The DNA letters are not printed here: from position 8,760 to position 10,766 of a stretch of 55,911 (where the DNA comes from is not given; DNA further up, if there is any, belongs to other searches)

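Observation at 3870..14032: Orphan, kinase-coupled DndFGH/DptFGH-like three-gene operon (candidate undescribed defence system)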

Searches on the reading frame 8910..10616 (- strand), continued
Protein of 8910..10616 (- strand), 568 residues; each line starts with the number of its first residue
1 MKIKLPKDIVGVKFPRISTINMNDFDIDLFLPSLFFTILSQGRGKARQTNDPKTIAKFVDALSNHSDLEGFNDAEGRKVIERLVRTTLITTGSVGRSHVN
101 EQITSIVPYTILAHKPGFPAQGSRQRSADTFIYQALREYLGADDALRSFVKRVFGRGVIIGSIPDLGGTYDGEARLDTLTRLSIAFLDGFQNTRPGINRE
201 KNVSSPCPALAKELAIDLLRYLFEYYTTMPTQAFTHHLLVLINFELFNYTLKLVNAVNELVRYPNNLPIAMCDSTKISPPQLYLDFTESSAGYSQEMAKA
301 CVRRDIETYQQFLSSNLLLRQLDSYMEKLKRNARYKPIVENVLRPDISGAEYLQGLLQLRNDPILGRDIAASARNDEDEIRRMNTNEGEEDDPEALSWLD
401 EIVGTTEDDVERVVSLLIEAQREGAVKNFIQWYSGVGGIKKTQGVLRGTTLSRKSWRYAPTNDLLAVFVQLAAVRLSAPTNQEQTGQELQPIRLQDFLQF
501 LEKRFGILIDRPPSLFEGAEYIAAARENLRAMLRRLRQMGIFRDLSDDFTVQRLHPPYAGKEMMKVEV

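Call 65: search_protein_families(library=ncbifam, proteins=[L011:6151-6366:+, L011:6395-8401:+, L011:8398-9735:+, L011:9732-10379:+, L011:10463-11794:+, L011:11796-15971:+, L011:15971-17644:+, L011:17641-23217:+], max_evalue=0.00001)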
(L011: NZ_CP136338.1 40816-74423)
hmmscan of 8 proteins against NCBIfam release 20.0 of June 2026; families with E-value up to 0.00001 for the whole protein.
L011:6151-6366:+ (71 aa): 2 families
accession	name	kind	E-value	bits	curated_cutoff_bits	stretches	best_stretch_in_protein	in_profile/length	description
NF047737.1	antiphage_MADS1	equivalog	1.9e-27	95.3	80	1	3-51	1-49/49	methylation-associated defense system helix-turn-helix domain-containing protein MAD1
TIGR01764.1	excise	domain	1.8e-18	66.6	28.8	1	5-52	1-48/49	excisionase family DNA-binding protein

L011:6395-8401:+ (668 aa): 2 families
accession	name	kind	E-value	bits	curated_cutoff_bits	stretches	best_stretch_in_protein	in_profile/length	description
NF047738.1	antiphage_MADS2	equivalog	0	1015.5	720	1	15-659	1-654/654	methylation-associated defense system DNA methyltransferase MAD2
NF033455.1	BREX_6_MTaseX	exception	1.7e-07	29.1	900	1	339-428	330-413/1319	BREX-6 system adenine-specific DNA-methyltransferase PglX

L011:8398-9735:+ (445 aa): 4 families
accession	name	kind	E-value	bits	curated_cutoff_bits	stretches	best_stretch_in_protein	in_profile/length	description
NF047739.1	antiphage_MADS3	equivalog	2.5e-164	547.5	420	1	1-444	1-427/427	methylation-associated defense system AAA family ATPase MAD3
NF000355.4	ribo_prot_ABC_F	equivalog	8.2e-06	24.9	380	0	26-39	33-46/499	ribosomal protection-like ABC-F family protein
TIGR04521.1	ECF_ATPase_2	equivalog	9.8e-06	24.8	330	0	334-392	145-204/279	energy-coupling factor transporter ATPase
TIGR00611.2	recf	equivalog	9.9e-06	24.9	172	0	2-39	1-39/339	DNA replication/repair protein RecF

L011:9732-10379:+ (215 aa): 1 family
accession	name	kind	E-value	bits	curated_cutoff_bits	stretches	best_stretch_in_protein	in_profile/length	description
NF047734.1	antiphage_MADS4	equivalog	3.1e-69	233.2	160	1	5-214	1-206/206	methylation-associated defense system protein MAD4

L011:10463-11794:+ (443 aa): 1 family
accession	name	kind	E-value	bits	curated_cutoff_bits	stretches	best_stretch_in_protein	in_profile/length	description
NF047740.1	antiphage_MADS5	equivalog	1.7e-140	468.9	400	1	1-439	24-460/461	methylation-associated defense system restriction endonuclease subunit S MAD5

L011:11796-15971:+ (1391 aa): 16 families
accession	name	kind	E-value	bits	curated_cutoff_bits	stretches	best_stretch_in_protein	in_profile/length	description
NF047741.1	antiphage_MADS6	equivalog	1.6e-228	760.2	460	2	1-617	1-611/612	methylation-associated defense system protein kinase MAD6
NF033483.0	PknB_PASTA_kin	equivalog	4.1e-68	230.8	450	2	493-766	2-281/563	Stk1 family PASTA domain-containing Ser/Thr kinase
NF033442.0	BREX_PglW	equivalog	6.9e-65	219.5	990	1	15-766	14-782/1391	BREX system serine/threonine kinase PglW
NF052427.1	StpK7MSMEG_1200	equivalog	2.4e-42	145.2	900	2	500-762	9-277/601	serine/threonine protein kinase StpK7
NF038150.1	lanthi_synth_IV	equivalog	1.7e-37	129.2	650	2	485-794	181-482/851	class IV lanthionine synthetase LanL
TIGR03903.1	TOMM_kin_cyc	equivalog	1.5e-35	122.4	705.75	2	529-692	9-184/1267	TOMM system kinase/cyclase fusion protein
NF038151.1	lanthi_synth_III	equivalog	2.1e-19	69.4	575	2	525-696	253-428/833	class III lanthionine synthetase LanKC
NF053615.1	SerThrKinAfsKStmc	equivalog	6.5e-18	64.8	1300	1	303-405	118-217/809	protein serine/threonine kinase AfsK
NF009651.0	PRK13184.1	equivalog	5.5e-15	54.4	839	1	677-752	211-289/932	serine/threonine-protein kinase PknD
NF043056.1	T4SS_LegK1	equivalog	1.5e-12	46.9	550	0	267-395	150-284/516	Dot/Icm T4SS effector kinase LegK1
TIGR03724.2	arch_bud32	equivalog_domain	2.6e-11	43.4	125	1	574-653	69-141/193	KEOPS complex kinase/ATPase Bud32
NF058632.1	SerThrKinPrkT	equivalog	2.9e-11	42.9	280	1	493-637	16-157/322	serine/threonine protein kinase PrkT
NF011460.0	PRK14879.1-1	equivalog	5.7e-07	28.9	199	1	574-651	87-165/232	Kae1-associated kinase Bud32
NF007174.0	PRK09605.1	equivalog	1.1e-06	27.4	447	0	539-652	380-482/535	bifunctional N(6)-L-threonylcarbamoyladenine synthase/serine/threonine protein kinase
NF011464.0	PRK14879.1-7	equivalog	3e-06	27.2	246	0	574-653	82-159/221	Kae1-associated kinase Bud32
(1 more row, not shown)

L011:15971-17644:+ (557 aa): 1 family
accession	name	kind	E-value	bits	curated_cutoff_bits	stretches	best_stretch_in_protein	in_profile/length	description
NF047733.1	antiphage_MADS7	equivalog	1.6e-197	657.8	410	1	3-546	1-529/529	methylation-associated defense system protein MAD7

L011:17641-23217:+ (1858 aa): 1 family
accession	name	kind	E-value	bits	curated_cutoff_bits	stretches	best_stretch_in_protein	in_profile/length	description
NF047742.1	antiphage_MADS8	equivalog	1.2e-68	230.9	175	1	35-242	1-200/200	methylation-associated defense system ATP-binding protein MAD8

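Call 70: search_solved_structures(query=A3, max_evalue=10)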
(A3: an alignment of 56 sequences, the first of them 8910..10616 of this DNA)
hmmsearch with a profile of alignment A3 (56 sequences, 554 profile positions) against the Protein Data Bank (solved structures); distinct sequences matched with E-value up to 10: 5.
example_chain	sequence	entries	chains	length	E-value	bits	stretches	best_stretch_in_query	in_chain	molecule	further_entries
6dmp_B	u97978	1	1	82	0.094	14.5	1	359-418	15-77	Designed orthogonal protein DHD13_XAAA_B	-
2n64_A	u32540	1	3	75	0.38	12.4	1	316-379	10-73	SH3 domain-containing kinase-binding protein 1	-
2my5_A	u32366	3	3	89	1.1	11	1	480-509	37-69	Peptidyl carrier protein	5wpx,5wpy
1psy_A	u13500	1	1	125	1.3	10.7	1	294-385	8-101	2S albumin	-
2my6_A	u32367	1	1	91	2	10.1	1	480-509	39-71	Peptidyl carrier protein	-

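Call 71: find_related_loci(query=A1, collection=genome_contigs, flank=10000)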
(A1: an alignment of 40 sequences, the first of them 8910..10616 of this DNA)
Query A1 (568 aa) in genome_contigs; peptide patterns used: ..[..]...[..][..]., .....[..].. (x = any residue, [..] = any of these).
95 stretches matched a pattern; 23 encode a relative of the query (tblastn E <= 1e-3); 21 distinct loci.
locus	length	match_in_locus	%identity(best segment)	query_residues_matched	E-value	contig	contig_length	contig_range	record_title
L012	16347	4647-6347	79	1-568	0e+0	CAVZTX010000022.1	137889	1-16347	MAG: uncultured Chloroflexia bacterium isolate MFD09603.bin.3.290 genome assembly, contig: contig_4319, whole genome sho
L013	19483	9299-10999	73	1-568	0e+0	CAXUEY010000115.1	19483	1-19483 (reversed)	MAG TPA_asm: uncultured Ktedonobacteraceae bacterium isolate public_SRR14722276_metawrap_bin.2 genome assembly, contig:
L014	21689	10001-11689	73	1-566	0e+0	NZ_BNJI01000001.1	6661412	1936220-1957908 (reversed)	Ktedonobacter sp. SOSP1-85 sequence1, whole genome shotgun sequence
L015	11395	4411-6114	70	1-568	0e+0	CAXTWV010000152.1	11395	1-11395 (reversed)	MAG TPA_asm: uncultured Ktedonobacteraceae bacterium isolate public_SRR14722087_metawrap_bin.1 genome assembly, contig:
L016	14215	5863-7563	70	1-568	0e+0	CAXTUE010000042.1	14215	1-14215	MAG TPA_asm: uncultured Ktedonobacteraceae bacterium isolate public_SRR14721957_metawrap_bin.2 genome assembly, contig:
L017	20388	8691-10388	69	1-566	0e+0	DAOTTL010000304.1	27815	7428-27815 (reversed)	MAG TPA_asm: Ktedonobacteraceae bacterium isolate B93_195 k193_712535, whole genome shotgun sequence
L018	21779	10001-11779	64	1-567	0e+0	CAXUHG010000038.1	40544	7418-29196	MAG TPA_asm: uncultured Ktedonobacteraceae bacterium isolate public_SRR14722086_metawrap_bin.6 genome assembly, contig:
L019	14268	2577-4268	64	1-568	0e+0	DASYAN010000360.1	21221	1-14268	MAG TPA_asm: Ktedonobacteraceae bacterium isolate SMAG_U4882 k141_2315045, whole genome shotgun sequence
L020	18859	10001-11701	70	1-568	0e+0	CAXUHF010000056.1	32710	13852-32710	MAG TPA_asm: uncultured Ktedonobacteraceae bacterium isolate public_SRR14722078_metawrap_bin.4 genome assembly, contig:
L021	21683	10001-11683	62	1-568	0e+0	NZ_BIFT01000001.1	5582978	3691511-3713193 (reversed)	Dictyobacter alpinus strain Uno16 sequence1, whole genome shotgun sequence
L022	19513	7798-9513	61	1-568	0e+0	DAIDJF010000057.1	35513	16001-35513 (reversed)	MAG TPA_asm: Ktedonobacterales bacterium isolate clean17 NODE_57_length_35513_cov_4.591235, whole genome shotgun sequenc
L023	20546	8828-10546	61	1-568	0e+0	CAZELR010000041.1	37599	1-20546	MAG TPA_asm: uncultured Anaerolineales bacterium isolate binchicken_co115_154 genome assembly, contig: NODE_1874_length_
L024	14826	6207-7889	61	1-566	0e+0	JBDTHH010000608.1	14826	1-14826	MAG: Ktedonobacteraceae bacterium isolate cluster2_bin.27 k127_1693643, whole genome shotgun sequence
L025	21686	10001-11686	57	1-560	0e+0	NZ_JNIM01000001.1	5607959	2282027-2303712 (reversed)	Thermogemmatispora carboxidivorans strain PM5 N688DRAFT_scf7180000000002_quiver_dupTrim_7460.1_C, whole genome shotgun s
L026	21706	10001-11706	80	1-568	0e+0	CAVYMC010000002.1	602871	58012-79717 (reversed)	MAG: uncultured Chloroflexia bacterium isolate MFD01299.bin.2.120 genome assembly, contig: contig_12632, whole genome sh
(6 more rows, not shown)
